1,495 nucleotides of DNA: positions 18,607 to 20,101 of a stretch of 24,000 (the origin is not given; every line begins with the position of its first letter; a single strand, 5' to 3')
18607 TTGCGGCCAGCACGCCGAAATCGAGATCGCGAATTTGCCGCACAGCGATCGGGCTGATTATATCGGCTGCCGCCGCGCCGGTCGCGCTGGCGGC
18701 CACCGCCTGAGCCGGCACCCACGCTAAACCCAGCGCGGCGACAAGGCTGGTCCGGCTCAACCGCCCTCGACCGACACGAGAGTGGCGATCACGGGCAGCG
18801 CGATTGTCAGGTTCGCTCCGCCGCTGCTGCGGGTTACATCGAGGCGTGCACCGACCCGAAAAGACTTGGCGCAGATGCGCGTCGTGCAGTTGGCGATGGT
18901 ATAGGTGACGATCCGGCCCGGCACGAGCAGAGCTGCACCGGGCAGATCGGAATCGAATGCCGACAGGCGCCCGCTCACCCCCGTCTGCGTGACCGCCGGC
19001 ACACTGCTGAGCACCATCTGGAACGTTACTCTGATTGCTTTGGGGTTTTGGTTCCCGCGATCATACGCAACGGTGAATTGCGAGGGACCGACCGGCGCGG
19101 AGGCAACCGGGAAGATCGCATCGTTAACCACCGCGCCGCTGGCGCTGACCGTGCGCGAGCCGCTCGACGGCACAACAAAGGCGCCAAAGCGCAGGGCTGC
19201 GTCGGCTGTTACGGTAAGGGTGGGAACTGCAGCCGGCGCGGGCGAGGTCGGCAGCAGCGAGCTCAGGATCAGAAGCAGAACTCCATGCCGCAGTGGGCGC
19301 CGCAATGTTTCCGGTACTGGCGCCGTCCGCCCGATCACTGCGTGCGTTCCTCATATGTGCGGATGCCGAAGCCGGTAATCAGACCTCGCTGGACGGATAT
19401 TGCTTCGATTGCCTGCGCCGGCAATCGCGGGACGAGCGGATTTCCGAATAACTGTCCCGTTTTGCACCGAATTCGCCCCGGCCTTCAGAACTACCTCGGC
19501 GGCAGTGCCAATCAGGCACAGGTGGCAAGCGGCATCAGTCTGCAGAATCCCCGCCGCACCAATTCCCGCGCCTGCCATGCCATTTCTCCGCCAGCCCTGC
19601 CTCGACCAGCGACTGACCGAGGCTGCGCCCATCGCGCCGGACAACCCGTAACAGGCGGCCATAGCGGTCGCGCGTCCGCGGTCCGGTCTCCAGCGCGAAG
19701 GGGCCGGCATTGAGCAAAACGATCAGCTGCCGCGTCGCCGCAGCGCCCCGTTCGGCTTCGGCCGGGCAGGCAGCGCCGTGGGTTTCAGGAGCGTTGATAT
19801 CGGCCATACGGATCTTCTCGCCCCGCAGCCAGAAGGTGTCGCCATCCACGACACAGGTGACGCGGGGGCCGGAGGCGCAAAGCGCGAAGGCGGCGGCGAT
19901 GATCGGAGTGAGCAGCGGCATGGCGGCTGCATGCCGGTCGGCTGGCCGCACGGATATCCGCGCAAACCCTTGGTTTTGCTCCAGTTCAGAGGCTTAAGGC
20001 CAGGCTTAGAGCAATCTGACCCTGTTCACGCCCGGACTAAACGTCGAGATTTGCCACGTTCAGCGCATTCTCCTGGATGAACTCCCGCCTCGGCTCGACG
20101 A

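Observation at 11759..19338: Six-gene operon encoding a divergent, apparently uncharacterised chaperone-usher-like fibre system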

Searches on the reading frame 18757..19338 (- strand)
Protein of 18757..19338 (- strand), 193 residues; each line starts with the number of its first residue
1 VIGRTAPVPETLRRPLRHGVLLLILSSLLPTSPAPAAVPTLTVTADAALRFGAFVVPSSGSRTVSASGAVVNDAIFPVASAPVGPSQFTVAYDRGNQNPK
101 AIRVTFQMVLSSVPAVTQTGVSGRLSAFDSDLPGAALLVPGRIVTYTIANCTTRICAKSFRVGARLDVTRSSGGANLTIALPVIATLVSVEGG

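Call 3: search_protein_families(library=pfam, proteins=[window:18757-19338:-], max_evalue=1)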
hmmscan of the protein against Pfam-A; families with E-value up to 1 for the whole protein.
window:18757-19338:- (193 aa): 1 family
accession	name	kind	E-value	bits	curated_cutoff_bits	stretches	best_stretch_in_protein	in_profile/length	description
PF14352.11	DUF4402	-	1.4e-09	39.1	25.2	1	41-172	1-114/129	Domain of unknown function (DUF4402)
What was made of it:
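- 18757..19338 (-): Subunit 1 (S1), 193 aa, DUF4402. Proposed tip (first-assembled) subunit. DUF4402 E 1.4e-9 (call 3).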

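Call 4: search_protein_families(library=ncbifam, proteins=[window:18757-19338:-], max_evalue=1)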
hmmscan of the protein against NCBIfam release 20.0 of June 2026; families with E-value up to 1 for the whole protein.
window:18757-19338:- (193 aa): 0 families

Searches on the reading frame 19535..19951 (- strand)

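Call 82: search_protein_families(library=pfam, proteins=[window:19535-19951:-], max_evalue=0.00001)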
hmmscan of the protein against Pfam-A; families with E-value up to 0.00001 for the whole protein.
window:19535-19951:- (138 aa): 1 family
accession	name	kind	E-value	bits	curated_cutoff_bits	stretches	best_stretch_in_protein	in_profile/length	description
PF00565.23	SNase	-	3.5e-06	27.9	21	1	46-122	1-75/107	Staphylococcal nuclease homologue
